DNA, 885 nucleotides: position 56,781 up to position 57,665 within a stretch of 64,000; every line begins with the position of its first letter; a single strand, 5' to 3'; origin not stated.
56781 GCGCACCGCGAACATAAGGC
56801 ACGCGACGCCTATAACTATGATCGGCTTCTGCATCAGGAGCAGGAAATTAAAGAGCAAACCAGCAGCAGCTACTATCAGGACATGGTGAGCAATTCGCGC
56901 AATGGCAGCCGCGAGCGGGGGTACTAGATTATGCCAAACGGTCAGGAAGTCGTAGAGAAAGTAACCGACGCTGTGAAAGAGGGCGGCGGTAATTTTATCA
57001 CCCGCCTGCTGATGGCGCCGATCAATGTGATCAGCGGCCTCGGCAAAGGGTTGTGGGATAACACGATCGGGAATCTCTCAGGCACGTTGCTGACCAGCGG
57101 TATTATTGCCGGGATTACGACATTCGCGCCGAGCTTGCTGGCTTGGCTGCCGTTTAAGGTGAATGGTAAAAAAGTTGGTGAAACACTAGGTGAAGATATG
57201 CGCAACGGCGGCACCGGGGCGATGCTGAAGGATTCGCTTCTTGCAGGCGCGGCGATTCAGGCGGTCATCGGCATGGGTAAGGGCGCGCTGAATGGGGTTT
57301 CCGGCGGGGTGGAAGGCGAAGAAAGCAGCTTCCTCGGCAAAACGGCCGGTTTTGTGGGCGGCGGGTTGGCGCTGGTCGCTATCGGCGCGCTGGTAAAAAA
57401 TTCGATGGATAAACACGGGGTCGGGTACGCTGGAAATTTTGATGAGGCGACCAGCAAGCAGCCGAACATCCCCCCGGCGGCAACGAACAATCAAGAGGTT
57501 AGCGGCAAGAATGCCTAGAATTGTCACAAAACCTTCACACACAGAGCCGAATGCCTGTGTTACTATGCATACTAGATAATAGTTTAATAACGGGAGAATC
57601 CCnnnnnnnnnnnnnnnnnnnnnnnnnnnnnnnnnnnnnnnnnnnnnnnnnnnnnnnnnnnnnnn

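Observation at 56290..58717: Tandem duplicated two-gene modules encoding proteins with bilobed Gly/Ala-rich hydrophobic domains, each module with its own regulon box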

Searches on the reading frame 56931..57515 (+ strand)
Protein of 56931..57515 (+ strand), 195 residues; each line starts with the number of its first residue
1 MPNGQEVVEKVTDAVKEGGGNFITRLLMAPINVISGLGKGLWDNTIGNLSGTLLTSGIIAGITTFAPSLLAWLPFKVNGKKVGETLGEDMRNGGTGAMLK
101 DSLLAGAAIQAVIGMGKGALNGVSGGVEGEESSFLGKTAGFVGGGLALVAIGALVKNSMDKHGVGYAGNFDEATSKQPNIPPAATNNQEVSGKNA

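Call 5: search_protein_families(library=pfam, proteins=[window:56931-57515:+], max_evalue=10)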
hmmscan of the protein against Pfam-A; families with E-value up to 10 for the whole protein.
window:56931-57515:+ (195 aa): 1 family
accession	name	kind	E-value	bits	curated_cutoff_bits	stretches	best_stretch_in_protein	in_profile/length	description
PF17508.7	MccV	-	5.6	8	27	1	108-188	8-88/104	Microcin V bacteriocin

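Call 67: search_protein_families(library=ncbifam, proteins=[window:56931-57515:+], max_evalue=1)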
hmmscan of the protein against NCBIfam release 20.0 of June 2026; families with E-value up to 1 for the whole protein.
window:56931-57515:+ (195 aa): 0 families

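Call 68: search_protein_families(library=phrogs, proteins=[window:56931-57515:+], max_evalue=1)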
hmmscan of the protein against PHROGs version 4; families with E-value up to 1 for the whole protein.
window:56931-57515:+ (195 aa): 1 family
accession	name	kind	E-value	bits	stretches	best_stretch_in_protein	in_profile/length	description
phrog_502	-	moron, auxiliary metabolic gene and host takeover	0.015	15.8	1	135-162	27-54/58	membrane protein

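Call 92: search_solved_structures(query=A3, max_evalue=10)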
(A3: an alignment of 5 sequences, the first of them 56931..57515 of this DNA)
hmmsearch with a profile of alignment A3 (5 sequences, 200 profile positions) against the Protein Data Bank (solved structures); distinct sequences matched with E-value up to 10: 0.

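Call 93: search_protein_families(library=padloc, proteins=[window:56931-57515:+], max_evalue=1)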
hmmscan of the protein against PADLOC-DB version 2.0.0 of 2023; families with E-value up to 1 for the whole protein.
window:56931-57515:+ (195 aa): 0 families
